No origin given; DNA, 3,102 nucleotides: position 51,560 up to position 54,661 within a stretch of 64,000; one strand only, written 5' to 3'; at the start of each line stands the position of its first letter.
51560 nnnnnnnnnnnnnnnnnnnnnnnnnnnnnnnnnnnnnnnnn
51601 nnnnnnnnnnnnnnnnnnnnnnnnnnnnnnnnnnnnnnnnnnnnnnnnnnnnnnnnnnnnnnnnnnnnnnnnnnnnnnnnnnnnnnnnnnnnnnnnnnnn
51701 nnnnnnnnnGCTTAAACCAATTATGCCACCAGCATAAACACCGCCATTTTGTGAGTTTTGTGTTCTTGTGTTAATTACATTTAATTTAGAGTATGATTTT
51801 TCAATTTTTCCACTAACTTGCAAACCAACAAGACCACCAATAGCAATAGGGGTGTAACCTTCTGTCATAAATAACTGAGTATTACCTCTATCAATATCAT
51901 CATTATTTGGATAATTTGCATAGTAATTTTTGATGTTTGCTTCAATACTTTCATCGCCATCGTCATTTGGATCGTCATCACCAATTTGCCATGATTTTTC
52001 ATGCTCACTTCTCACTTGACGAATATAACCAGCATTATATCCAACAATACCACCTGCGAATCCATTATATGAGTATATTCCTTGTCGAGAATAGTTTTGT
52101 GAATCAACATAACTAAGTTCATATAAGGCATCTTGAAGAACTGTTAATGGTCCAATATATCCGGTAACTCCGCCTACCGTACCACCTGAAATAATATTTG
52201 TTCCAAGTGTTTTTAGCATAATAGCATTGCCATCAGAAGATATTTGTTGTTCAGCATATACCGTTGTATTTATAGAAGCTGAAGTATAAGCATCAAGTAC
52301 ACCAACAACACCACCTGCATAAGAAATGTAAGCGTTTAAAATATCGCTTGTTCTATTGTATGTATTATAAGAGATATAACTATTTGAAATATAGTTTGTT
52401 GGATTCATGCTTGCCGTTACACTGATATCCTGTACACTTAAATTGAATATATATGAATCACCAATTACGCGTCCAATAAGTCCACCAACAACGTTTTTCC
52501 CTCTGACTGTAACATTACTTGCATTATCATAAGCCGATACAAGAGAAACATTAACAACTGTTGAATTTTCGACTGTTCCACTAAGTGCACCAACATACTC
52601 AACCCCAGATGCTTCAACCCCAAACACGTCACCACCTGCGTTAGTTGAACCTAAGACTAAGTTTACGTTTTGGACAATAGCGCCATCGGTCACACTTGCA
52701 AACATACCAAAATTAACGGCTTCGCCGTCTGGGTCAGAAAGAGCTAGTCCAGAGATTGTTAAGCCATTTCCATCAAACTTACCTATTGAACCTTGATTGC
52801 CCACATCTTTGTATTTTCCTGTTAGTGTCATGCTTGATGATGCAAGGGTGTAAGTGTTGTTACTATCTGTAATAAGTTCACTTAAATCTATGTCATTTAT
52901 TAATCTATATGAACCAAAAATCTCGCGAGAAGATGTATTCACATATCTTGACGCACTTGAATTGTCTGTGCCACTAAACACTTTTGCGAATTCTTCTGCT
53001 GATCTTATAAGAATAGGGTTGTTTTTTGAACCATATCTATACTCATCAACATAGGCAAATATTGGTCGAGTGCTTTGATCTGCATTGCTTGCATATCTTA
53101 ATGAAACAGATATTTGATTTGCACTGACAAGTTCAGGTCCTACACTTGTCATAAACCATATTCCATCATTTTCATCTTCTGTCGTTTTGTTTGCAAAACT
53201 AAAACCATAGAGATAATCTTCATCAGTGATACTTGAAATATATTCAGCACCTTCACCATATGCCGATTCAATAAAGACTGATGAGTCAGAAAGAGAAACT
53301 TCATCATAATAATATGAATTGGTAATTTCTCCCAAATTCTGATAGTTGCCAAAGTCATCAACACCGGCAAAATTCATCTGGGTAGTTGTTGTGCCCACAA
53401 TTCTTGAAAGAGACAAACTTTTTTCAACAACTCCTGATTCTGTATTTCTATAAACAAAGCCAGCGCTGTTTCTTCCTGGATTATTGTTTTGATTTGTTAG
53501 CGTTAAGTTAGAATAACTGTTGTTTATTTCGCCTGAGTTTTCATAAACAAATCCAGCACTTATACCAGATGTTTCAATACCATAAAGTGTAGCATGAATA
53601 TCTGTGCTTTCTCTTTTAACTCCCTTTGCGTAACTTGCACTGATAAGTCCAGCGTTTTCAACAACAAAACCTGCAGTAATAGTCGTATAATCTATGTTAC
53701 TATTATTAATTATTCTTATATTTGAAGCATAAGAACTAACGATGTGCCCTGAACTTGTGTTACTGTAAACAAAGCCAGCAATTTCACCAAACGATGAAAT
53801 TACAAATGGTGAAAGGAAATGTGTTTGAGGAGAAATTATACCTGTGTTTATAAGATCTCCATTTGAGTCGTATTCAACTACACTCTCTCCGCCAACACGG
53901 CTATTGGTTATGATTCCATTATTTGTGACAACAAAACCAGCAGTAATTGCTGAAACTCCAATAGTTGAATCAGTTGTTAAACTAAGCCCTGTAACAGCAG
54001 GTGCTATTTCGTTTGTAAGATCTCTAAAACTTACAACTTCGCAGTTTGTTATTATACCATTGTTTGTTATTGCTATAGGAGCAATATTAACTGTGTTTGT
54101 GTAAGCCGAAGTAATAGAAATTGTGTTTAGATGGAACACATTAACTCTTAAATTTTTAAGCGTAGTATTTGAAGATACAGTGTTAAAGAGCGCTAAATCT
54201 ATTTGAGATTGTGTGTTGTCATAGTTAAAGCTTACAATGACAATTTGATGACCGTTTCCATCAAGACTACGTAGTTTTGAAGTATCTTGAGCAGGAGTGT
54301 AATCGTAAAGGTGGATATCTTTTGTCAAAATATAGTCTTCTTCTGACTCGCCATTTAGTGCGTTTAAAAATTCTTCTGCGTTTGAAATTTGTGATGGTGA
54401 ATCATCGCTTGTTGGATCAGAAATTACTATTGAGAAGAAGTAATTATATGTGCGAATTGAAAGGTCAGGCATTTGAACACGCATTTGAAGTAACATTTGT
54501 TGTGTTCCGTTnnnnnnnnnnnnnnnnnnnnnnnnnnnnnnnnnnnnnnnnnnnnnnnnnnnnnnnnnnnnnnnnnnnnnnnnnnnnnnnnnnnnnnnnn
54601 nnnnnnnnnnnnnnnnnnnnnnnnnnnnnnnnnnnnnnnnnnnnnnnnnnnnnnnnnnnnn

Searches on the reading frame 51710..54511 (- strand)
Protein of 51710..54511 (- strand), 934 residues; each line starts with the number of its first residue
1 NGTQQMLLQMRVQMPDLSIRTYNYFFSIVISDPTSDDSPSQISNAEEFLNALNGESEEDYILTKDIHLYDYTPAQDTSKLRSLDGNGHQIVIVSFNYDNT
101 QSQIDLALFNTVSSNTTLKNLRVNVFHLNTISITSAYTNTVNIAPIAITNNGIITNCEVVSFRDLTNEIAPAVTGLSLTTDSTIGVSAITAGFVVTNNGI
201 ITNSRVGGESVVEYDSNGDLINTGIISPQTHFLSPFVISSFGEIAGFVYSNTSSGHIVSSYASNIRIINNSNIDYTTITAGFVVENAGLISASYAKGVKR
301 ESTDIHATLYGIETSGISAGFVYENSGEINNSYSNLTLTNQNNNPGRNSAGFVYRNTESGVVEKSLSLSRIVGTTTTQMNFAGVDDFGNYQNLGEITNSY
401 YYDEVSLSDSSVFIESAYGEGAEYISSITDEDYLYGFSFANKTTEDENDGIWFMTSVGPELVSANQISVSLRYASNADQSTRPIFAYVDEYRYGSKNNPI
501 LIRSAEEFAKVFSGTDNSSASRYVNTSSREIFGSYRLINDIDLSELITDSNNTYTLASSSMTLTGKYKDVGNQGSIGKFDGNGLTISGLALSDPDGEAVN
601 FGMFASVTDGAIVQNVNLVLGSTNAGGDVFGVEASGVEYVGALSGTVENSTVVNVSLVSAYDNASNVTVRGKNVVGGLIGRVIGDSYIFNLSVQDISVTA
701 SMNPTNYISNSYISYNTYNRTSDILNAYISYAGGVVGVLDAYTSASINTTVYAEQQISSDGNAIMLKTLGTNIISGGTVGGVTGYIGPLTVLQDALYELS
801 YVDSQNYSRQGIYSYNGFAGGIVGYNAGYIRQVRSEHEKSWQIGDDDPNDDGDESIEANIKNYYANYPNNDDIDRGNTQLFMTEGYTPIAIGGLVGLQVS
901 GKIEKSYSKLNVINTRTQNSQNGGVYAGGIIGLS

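Call 26: find_homologous_proteins(query=window:51710-54511:-, max_evalue=0.001)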
Query window:51710-54511:- (934 aa): 12 proteins with E <= 0.001 among 8000 candidates.
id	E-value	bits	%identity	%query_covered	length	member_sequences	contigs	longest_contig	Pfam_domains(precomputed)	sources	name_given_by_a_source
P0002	3.9e-104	368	35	98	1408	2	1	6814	-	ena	-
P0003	5.7e-103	364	34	100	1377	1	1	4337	-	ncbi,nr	ncbi:MAG: hypothetical protein J5779_00770, partial [Clostridia bacterium]|nr:hypothetical protein [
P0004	2.0e-98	349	40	64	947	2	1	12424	-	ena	-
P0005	2.7e-98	348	35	100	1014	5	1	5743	-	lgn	-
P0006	2.5e-86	309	51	37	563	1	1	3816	-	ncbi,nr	ncbi:MAG: hypothetical protein IJA69_04790 [Clostridia bacterium]|nr:hypothetical protein [Clostridi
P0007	7.3e-74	268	35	70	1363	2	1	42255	-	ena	-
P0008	8.3e-49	185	33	62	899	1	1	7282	-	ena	-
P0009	9.7e-31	125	28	97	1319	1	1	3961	-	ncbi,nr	ncbi:MAG: hypothetical protein IKA31_04315, partial [Clostridia bacterium]|nr:hypothetical protein [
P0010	1.6e-27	114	29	58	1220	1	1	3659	-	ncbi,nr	ncbi:MAG: hypothetical protein IJX26_00485, partial [Clostridia bacterium]|nr:hypothetical protein [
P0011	4.3e-26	110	27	96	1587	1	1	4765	-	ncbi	ncbi:MAG: hypothetical protein ACI4TI_03930, partial [Christensenellales bacterium]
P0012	1.7e-22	98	44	20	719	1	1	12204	-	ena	-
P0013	9.5e-17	79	41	15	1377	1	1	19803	-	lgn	-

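Call 28: find_encoding_contigs(protein=P0007, flank=10000, max_places=3)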
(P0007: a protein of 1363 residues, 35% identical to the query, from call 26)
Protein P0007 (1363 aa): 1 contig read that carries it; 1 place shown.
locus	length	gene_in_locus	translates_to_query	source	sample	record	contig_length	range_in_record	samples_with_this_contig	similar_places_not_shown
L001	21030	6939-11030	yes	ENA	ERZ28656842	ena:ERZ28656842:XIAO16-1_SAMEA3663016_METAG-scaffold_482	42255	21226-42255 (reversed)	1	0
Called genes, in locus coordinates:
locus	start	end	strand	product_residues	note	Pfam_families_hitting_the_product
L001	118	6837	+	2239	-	-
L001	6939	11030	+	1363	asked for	-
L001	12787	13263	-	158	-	-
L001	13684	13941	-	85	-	-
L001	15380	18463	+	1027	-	PF07581:Glug (faint)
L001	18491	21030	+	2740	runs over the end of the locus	-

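Call 29: find_encoding_contigs(protein=P0013, flank=10000, max_places=3)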
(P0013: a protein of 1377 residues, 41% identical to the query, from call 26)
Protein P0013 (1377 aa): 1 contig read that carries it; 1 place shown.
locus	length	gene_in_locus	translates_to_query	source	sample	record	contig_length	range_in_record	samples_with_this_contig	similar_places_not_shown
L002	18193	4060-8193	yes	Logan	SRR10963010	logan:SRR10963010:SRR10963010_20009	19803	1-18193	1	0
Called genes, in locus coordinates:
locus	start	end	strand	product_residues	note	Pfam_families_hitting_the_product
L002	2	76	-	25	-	?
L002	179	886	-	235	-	PF01171:ATP_bind_3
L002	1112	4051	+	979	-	-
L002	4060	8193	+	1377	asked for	-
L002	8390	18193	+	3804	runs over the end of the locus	?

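Call 37: find_encoding_contigs(protein=P0004, flank=10000, max_places=3)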
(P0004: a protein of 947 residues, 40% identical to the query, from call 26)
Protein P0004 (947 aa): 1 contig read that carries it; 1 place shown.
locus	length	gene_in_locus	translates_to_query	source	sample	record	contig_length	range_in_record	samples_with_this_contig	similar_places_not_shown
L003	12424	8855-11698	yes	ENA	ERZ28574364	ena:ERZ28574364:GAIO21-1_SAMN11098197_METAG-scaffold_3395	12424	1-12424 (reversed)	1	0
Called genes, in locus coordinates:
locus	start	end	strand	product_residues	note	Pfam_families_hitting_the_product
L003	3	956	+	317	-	?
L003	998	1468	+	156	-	-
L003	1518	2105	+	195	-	PF26482:DUF8155 (weak), PF01551:Peptidase_M23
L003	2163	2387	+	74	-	PF23297:ACP_SdgA_C (weak), PF00550:PP-binding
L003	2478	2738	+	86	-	PF12116:SpoIIID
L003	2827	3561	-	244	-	PF01171:ATP_bind_3, PF03054:tRNA_Me_trans (weak)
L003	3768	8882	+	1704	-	-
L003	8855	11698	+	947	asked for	-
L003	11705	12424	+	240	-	?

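Call 38: find_encoding_contigs(protein=P0012, flank=10000, max_places=3)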
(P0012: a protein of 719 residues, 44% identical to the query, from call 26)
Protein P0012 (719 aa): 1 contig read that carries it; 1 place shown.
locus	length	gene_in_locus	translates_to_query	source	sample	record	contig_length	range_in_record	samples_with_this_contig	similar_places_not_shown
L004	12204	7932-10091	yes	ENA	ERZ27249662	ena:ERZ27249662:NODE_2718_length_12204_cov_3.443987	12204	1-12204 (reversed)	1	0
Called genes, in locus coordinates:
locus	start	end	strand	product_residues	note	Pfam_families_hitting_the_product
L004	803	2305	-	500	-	PF01676:Metalloenzyme, PF06415:iPGM_N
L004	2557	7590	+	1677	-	-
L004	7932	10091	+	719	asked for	-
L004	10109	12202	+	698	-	?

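Call 46: find_related_loci(query=A2, collection=genome_contigs, flank=10000)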
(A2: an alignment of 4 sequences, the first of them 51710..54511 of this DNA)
Query A2 (934 aa) in genome_contigs; peptide patterns used: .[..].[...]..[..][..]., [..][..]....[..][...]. (x = any residue, [..] = any of these).
178 stretches matched a pattern; 47 encode a relative of the query (tblastn E <= 1e-3); 47 distinct loci.
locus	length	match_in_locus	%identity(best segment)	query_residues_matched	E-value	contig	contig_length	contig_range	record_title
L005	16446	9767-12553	85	1-934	0e+0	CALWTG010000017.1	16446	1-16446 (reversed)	MAG: uncultured Clostridia bacterium isolate BRZ_AD__bin10 genome assembly, contig: BRZ_AD__NODE_3794_length_16446_cov_4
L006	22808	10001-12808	83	1-934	0e+0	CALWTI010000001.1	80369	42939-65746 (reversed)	MAG: uncultured Clostridia bacterium isolate BRZ_FE__bin27 genome assembly, contig: BRZ_FE__NODE_638_length_80369_cov_4.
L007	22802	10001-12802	80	1-934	0e+0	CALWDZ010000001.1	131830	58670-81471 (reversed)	MAG: uncultured Clostridia bacterium isolate BRZ_KC__bin26 genome assembly, contig: BRZ_KC__NODE_134_length_131830_cov_1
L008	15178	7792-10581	75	1-933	0e+0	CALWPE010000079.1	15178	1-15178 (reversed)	MAG: uncultured Clostridia bacterium isolate E04__bin364 genome assembly, contig: E04__k127_6156006, whole genome shotgu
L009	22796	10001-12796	73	1-933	0e+0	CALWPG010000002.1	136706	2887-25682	MAG: uncultured Clostridia bacterium isolate BRZ_FI__bin11 genome assembly, contig: BRZ_FI__NODE_135_length_136706_cov_6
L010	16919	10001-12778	50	2-933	0e+0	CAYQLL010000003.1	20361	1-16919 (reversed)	MAG TPA_asm: uncultured Christensenella sp. isolate binchicken_co354_243 genome assembly, contig: NODE_2672_length_20361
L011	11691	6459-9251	50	2-933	0e+0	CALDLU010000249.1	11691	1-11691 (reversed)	MAG TPA_asm: uncultured Clostridia bacterium isolate SRR1747028_bin.21_CONCOCT_v1.1_MAG genome assembly, contig: ERZ8082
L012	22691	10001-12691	42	2-932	0e+0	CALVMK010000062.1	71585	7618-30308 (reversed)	MAG: uncultured Clostridia bacterium isolate E13__bin66 genome assembly, contig: E13__k127_770891, whole genome shotgun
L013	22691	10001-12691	44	2-932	0e+0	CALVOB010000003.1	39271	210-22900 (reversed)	MAG: uncultured Clostridia bacterium isolate E14__bin321 genome assembly, contig: E14__k127_4089762, whole genome shotgu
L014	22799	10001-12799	38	2-933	4e-165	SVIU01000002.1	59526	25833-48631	MAG: Clostridiales bacterium isolate SIG417 NODE_12256_length_59526_cov_1.852725, whole genome shotgun sequence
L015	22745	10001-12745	51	2-917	0e+0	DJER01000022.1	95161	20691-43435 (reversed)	MAG TPA_asm: Christensenella sp. UBA5893 UBA5893_contig_5946, whole genome shotgun sequence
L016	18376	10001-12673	37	2-933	1e-137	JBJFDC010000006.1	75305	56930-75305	MAG: Christensenellales bacterium isolate LOHA32_bin.042 NODE_125_length_75305_cov_6.741063, whole genome shotgun sequen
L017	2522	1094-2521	53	2-479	4e-146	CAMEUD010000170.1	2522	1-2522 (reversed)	MAG: uncultured Clostridia bacterium isolate SRR11489789_bin.108_metaWRAP_v1.3_MAG genome assembly, contig: ERZ11466733.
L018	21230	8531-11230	37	2-933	3e-136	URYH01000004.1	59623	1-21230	uncultured Clostridiales bacterium isolate UMGS1470 genome assembly, contig: NODE_369_length_59623_cov_4.519826, whole g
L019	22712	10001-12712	36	2-932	5e-132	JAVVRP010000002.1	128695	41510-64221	MAG: Clostridia bacterium isolate CGS10Y1-bin87 NODE_2_length_128695_cov_8.225614, whole genome shotgun sequence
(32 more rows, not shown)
